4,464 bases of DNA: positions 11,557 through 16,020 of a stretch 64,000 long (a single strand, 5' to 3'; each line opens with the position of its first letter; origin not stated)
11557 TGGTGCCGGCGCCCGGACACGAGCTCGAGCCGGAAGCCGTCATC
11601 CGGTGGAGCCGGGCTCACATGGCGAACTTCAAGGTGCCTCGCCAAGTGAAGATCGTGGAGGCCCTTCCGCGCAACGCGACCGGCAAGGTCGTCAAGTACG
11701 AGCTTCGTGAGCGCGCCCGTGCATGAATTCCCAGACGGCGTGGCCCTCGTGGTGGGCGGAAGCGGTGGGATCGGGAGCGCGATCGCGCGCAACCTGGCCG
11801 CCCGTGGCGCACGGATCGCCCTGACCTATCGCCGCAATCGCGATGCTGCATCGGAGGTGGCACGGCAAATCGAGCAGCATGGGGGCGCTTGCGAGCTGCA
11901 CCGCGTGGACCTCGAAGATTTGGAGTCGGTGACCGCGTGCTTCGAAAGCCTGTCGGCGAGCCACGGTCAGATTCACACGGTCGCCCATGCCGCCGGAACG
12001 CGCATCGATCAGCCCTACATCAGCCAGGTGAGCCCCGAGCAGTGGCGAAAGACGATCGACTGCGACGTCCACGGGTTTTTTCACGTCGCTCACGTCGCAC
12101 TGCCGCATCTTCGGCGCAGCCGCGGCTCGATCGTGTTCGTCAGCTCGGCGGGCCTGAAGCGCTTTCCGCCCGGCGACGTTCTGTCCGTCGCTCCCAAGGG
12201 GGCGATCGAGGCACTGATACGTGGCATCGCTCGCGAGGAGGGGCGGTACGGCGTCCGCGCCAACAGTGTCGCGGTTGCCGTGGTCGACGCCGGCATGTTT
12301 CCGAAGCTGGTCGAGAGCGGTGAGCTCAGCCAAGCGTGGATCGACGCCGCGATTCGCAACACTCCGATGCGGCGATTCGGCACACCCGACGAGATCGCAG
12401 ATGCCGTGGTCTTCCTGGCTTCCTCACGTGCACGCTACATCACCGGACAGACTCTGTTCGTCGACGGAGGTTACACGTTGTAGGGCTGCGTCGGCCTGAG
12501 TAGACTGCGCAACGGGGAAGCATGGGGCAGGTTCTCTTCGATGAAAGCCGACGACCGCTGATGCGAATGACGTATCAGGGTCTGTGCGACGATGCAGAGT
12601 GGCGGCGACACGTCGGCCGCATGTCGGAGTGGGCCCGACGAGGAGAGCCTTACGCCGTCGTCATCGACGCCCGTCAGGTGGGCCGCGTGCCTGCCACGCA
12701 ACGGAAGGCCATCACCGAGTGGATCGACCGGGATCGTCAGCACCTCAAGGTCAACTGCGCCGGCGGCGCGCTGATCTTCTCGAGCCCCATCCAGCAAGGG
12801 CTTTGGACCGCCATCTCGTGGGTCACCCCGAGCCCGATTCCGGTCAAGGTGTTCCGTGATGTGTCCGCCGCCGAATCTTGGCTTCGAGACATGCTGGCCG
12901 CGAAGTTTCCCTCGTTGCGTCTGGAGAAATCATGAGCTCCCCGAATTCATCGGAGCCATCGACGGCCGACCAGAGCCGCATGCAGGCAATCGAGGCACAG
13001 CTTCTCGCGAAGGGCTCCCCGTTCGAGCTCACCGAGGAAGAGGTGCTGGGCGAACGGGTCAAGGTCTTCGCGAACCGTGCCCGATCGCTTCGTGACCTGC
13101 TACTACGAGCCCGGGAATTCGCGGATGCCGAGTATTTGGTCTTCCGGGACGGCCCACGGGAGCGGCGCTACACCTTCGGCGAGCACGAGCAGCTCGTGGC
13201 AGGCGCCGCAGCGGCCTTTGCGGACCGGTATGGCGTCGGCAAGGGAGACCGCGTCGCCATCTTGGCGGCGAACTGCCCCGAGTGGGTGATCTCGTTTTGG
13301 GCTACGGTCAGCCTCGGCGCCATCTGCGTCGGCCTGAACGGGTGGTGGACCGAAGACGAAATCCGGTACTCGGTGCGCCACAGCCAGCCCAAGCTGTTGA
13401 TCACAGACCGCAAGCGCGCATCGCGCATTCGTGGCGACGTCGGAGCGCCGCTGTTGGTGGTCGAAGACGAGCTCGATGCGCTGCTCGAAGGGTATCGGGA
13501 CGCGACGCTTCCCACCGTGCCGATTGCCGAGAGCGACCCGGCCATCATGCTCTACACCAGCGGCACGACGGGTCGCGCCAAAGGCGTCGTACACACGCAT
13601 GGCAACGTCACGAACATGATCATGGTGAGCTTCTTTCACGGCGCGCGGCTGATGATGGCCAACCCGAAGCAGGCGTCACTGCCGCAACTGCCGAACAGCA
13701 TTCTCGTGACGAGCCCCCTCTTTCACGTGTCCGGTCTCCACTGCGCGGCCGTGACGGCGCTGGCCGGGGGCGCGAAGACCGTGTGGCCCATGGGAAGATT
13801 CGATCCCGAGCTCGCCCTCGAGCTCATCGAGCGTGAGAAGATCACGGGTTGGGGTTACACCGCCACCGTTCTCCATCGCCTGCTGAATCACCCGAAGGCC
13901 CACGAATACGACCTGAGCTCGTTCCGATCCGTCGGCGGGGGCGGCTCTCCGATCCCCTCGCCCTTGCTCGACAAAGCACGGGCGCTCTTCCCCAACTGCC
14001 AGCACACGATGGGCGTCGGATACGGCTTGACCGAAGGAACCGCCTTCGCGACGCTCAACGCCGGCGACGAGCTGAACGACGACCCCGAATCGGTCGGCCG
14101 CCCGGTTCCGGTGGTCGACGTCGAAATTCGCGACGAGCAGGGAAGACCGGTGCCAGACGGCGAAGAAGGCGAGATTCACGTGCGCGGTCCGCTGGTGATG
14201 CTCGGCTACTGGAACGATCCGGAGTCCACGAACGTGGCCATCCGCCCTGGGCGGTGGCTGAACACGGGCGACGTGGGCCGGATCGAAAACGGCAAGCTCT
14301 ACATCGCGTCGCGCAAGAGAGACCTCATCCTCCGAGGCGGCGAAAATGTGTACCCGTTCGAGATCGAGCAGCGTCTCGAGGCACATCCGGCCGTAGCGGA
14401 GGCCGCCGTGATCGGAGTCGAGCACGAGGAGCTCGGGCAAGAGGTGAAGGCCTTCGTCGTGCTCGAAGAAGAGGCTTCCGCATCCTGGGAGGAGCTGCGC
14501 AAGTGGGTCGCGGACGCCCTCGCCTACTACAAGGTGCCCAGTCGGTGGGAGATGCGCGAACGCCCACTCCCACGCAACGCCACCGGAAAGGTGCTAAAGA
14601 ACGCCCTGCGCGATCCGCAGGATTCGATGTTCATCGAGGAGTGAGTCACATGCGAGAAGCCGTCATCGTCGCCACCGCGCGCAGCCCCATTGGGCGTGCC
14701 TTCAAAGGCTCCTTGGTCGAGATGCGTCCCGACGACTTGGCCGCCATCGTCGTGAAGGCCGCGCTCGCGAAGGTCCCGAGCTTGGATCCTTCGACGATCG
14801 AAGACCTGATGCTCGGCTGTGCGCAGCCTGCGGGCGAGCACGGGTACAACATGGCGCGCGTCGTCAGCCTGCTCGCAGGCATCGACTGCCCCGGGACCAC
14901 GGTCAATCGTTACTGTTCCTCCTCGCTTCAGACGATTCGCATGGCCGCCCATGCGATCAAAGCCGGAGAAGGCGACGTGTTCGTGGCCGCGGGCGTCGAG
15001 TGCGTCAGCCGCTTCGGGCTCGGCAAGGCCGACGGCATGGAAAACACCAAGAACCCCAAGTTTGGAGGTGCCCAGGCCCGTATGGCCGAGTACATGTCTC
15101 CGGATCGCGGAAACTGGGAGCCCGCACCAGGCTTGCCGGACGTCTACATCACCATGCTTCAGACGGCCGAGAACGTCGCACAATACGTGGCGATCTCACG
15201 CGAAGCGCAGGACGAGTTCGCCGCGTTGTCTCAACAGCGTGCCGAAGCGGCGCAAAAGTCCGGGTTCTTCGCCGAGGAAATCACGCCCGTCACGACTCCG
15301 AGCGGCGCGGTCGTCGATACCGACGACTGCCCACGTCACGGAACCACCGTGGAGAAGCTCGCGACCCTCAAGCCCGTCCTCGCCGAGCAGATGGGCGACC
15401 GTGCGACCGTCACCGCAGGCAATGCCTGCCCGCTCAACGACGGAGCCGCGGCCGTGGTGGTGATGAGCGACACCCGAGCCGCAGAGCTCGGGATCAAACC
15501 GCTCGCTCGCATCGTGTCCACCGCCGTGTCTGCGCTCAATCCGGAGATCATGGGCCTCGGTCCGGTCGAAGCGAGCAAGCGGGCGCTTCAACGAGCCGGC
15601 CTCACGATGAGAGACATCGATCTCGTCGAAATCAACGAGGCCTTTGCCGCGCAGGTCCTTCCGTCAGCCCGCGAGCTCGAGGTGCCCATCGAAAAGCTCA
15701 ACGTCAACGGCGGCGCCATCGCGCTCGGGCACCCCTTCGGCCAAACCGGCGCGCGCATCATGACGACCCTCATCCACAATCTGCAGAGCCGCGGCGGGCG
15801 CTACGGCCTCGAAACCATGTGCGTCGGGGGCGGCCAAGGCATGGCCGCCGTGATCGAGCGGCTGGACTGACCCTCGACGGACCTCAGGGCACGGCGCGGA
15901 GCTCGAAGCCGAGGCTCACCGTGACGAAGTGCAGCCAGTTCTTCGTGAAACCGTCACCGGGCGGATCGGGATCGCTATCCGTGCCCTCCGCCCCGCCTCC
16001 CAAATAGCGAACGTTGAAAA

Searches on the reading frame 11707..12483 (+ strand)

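Call 5: search_protein_families(library=pfam, proteins=[window:11707-12483:+])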
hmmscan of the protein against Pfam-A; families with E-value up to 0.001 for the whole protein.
window:11707-12483:+ (258 aa): 6 families
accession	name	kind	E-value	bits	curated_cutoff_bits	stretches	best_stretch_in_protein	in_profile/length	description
PF13561.12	adh_short_C2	-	2e-55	188.4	27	1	20-257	6-236/236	Enoyl-(Acyl carrier protein) reductase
PF00106.31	adh_short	-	6.2e-36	124.2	26.6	1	12-201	2-190/195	short chain dehydrogenase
PF08659.16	KR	-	1.4e-19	71.2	22.6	1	11-149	1-139/180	KR domain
PF01370.27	Epimerase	-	1.5e-09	38.1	20.9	1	13-148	1-116/240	NAD dependent epimerase/dehydratase family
PF16363.11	GDP_Man_Dehyd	-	1.6e-06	28.3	27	1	14-147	1-129/332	GDP-mannose 4,6 dehydratase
PF03807.23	F420_oxidored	-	0.00092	20.2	21.6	0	18-56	6-45/94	NADP oxidoreductase coenzyme F420-dependent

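Call 6: search_protein_families(library=ncbifam, proteins=[window:11707-12483:+])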
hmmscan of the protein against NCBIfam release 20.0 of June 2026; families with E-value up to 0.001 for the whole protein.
window:11707-12483:+ (258 aa): 231 families (the best 25 are shown)
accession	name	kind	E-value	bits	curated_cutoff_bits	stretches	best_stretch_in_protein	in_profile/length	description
NF004791.0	PRK06138.1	equivalog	8.3e-50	169.4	312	1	10-257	5-250/252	SDR family oxidoreductase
NF005559.1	PRK07231.1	subfamily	2.6e-49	168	215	1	10-257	4-248/249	glucose 1-dehydrogenase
NF052558.1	MBtsdlDhBudC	equivalog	1.2e-48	165.9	270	1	8-257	1-242/250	meso-2,3-butanediol dehydrogenase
NF009466.0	PRK12826.1-2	subfamily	1.4e-47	162.3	222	1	12-256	5-244/248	3-oxoacyl-ACP reductase FabG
TIGR01830.1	3oxo_ACP_reduc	equivalog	2e-45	155.4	297.75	1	13-255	1-237/239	3-oxoacyl-[acyl-carrier-protein] reductase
NF004200.0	PRK05653.1-5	equivalog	3.1e-45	154.6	273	1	13-255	5-240/242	3-oxoacyl-ACP reductase FabG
NF009468.0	PRK12826.1-4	equivalog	3.8e-45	154.6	318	1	8-258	5-249/256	SDR family oxidoreductase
NF047420.2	EF_P_mod_YmfI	equivalog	2.2e-44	152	238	1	13-256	2-235/236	elongation factor P 5-aminopentanone reductase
NF005975.0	PRK08063.1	equivalog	3.7e-43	147.6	328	1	10-258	4-248/250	enoyl-[acyl-carrier-protein] reductase FabL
NF004778.0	PRK06124.1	equivalog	4.1e-43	147.6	303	1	11-257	12-253/256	SDR family oxidoreductase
NF004197.0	PRK05653.1-1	equivalog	5e-42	144.3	332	1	11-257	8-247/249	3-oxoacyl-ACP reductase FabG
NF005752.0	PRK07576.1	subfamily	1.4e-41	142.5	321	1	11-257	10-251/271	SDR family oxidoreductase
TIGR03206.1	benzo_BadH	equivalog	1.8e-41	142.2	431.2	1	10-258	3-250/250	2-hydroxycyclohexanecarboxyl-CoA dehydrogenase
NF009384.0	PRK12743.1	equivalog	2.2e-41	141.8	264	1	11-257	7-248/258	SDR family oxidoreductase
NF004203.0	PRK05653.2-4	subfamily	2.3e-41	141.9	313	1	10-258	6-258/260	3-oxoacyl-ACP reductase FabG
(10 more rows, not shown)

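Call 60: search_protein_families(library=ncbifam, max_evalue=1e-10, proteins=[window:11707-12483:+])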
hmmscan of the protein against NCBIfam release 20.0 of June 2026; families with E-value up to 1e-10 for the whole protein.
window:11707-12483:+ (258 aa): 203 families (the best 25 are shown)
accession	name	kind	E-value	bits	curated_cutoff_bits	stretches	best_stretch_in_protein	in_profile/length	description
NF004791.0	PRK06138.1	equivalog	8.3e-50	169.4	312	1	10-257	5-250/252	SDR family oxidoreductase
NF005559.1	PRK07231.1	subfamily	2.6e-49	168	215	1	10-257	4-248/249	glucose 1-dehydrogenase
NF052558.1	MBtsdlDhBudC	equivalog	1.2e-48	165.9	270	1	8-257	1-242/250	meso-2,3-butanediol dehydrogenase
NF009466.0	PRK12826.1-2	subfamily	1.4e-47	162.3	222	1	12-256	5-244/248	3-oxoacyl-ACP reductase FabG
TIGR01830.1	3oxo_ACP_reduc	equivalog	2e-45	155.4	297.75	1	13-255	1-237/239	3-oxoacyl-[acyl-carrier-protein] reductase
NF004200.0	PRK05653.1-5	equivalog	3.1e-45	154.6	273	1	13-255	5-240/242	3-oxoacyl-ACP reductase FabG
NF009468.0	PRK12826.1-4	equivalog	3.8e-45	154.6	318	1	8-258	5-249/256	SDR family oxidoreductase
NF047420.2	EF_P_mod_YmfI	equivalog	2.2e-44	152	238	1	13-256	2-235/236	elongation factor P 5-aminopentanone reductase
NF005975.0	PRK08063.1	equivalog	3.7e-43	147.6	328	1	10-258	4-248/250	enoyl-[acyl-carrier-protein] reductase FabL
NF004778.0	PRK06124.1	equivalog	4.1e-43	147.6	303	1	11-257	12-253/256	SDR family oxidoreductase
NF004197.0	PRK05653.1-1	equivalog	5e-42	144.3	332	1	11-257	8-247/249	3-oxoacyl-ACP reductase FabG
NF005752.0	PRK07576.1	subfamily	1.4e-41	142.5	321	1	11-257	10-251/271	SDR family oxidoreductase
TIGR03206.1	benzo_BadH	equivalog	1.8e-41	142.2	431.2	1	10-258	3-250/250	2-hydroxycyclohexanecarboxyl-CoA dehydrogenase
NF009384.0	PRK12743.1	equivalog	2.2e-41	141.8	264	1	11-257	7-248/258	SDR family oxidoreductase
NF004203.0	PRK05653.2-4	subfamily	2.3e-41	141.9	313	1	10-258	6-258/260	3-oxoacyl-ACP reductase FabG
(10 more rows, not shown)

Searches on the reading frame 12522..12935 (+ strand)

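Call 19: search_protein_families(library=pfam, proteins=[window:12522-12935:+], max_evalue=0.00001)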
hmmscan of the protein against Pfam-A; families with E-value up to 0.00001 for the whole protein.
window:12522-12935:+ (137 aa): 0 families

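Call 59: search_protein_families(library=pfam, max_evalue=0.1, proteins=[window:12522-12935:+])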
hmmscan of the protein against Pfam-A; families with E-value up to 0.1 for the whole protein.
window:12522-12935:+ (137 aa): 3 families
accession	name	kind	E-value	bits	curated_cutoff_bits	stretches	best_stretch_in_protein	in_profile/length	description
PF25056.1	DUF7793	-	0.00011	22.6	26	1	40-124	35-112/113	Domain of unknown function (DUF7793)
PF11964.13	SpoIIAA-like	-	0.0088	17.2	25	1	15-122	3-106/106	SpoIIAA-like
PF13716.11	CRAL_TRIO_2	-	0.022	15.5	23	1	41-90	36-85/137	Divergent CRAL/TRIO domain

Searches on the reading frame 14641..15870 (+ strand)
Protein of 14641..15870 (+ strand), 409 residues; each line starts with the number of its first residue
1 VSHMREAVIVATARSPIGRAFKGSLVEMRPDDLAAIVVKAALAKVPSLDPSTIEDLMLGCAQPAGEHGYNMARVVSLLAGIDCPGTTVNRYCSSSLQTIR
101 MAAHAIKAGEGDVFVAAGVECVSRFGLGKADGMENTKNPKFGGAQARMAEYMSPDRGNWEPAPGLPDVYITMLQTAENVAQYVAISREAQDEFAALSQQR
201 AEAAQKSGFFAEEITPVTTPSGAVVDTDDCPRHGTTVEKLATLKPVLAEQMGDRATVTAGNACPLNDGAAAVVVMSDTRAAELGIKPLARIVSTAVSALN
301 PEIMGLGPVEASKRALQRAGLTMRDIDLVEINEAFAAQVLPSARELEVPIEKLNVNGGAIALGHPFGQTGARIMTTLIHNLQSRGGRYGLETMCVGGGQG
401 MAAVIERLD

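Call 19: search_protein_families(library=pfam, proteins=[window:14641-15870:+], max_evalue=0.00001)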
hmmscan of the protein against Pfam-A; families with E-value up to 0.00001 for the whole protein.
window:14641-15870:+ (409 aa): 3 families
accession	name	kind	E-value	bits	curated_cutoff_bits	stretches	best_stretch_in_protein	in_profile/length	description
PF00108.29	Thiolase_N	-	3.1e-63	214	26.4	1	8-277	2-259/260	Thiolase, N-terminal domain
PF02803.24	Thiolase_C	-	1.2e-50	170.7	27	1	286-407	2-123/123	Thiolase, C-terminal domain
PF00109.32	ketoacyl-synt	-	2.4e-07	31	20.8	1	71-124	153-207/252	Beta-ketoacyl synthase, N-terminal domain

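Call 21: search_protein_families(library=ncbifam, proteins=[window:14641-15870:+], max_evalue=1e-20)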
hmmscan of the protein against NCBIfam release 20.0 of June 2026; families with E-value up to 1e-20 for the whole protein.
window:14641-15870:+ (409 aa): 30 families (the best 25 are shown)
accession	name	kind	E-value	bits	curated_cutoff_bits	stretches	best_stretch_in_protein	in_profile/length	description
NF005890.0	PRK07851.1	equivalog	8.4e-199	660.6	580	1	4-408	1-405/406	acetyl-CoA C-acetyltransferase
TIGR01930.1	AcCoA-C-Actrans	subfamily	2.6e-138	461.2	240.55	1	9-406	1-385/385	acetyl-CoA C-acyltransferase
TIGR02430.1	pcaF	equivalog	2.1e-113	379.4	597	1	5-408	1-400/400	3-oxoadipyl-CoA thiolase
NF006551.0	PRK09050.1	subfamily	6.1e-113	377.9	605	1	4-408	1-401/401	3-oxoadipyl-CoA thiolase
NF004853.0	PRK06205.1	subfamily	5.4e-112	374.7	551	1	4-408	1-403/404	acetyl-CoA C-acetyltransferase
NF006553.0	PRK09052.1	equivalog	1.1e-108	363.9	567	2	172-408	154-399/399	acetyl-CoA C-acyltransferase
NF006510.0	PRK08947.1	equivalog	6.5e-108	361.1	519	2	172-408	147-387/387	acetyl-CoA C-acyltransferase FadA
NF005805.0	PRK07661.1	equivalog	1.1e-106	357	633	1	4-407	1-390/391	acetyl-CoA C-acetyltransferase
NF006552.0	PRK09051.1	subfamily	1.2e-103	347.4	565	1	4-408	3-395/395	beta-ketothiolase BktB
NF006001.0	PRK08131.1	equivalog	1.3e-102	343.8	622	1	4-408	1-400/401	3-oxoadipyl-CoA thiolase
NF005494.0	PRK07108.1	equivalog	3.9e-101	338.8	615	2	165-406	141-390/392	acetyl-CoA C-acyltransferase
TIGR02445.1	fadA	equivalog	9.6e-101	337.5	591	2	172-407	145-384/385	acetyl-CoA C-acyltransferase FadA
NF004206.0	PRK05656.1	subfamily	6e-98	328.5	688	1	4-407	1-392/392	acetyl-CoA C-acetyltransferase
NF042999.1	bketothiol_BktB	equivalog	1.9e-95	320.4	725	1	5-408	3-394/394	beta-ketothiolase BktB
NF005865.0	PRK07801.1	equivalog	2e-93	313.7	591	1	4-408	1-382/382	acetyl-CoA C-acetyltransferase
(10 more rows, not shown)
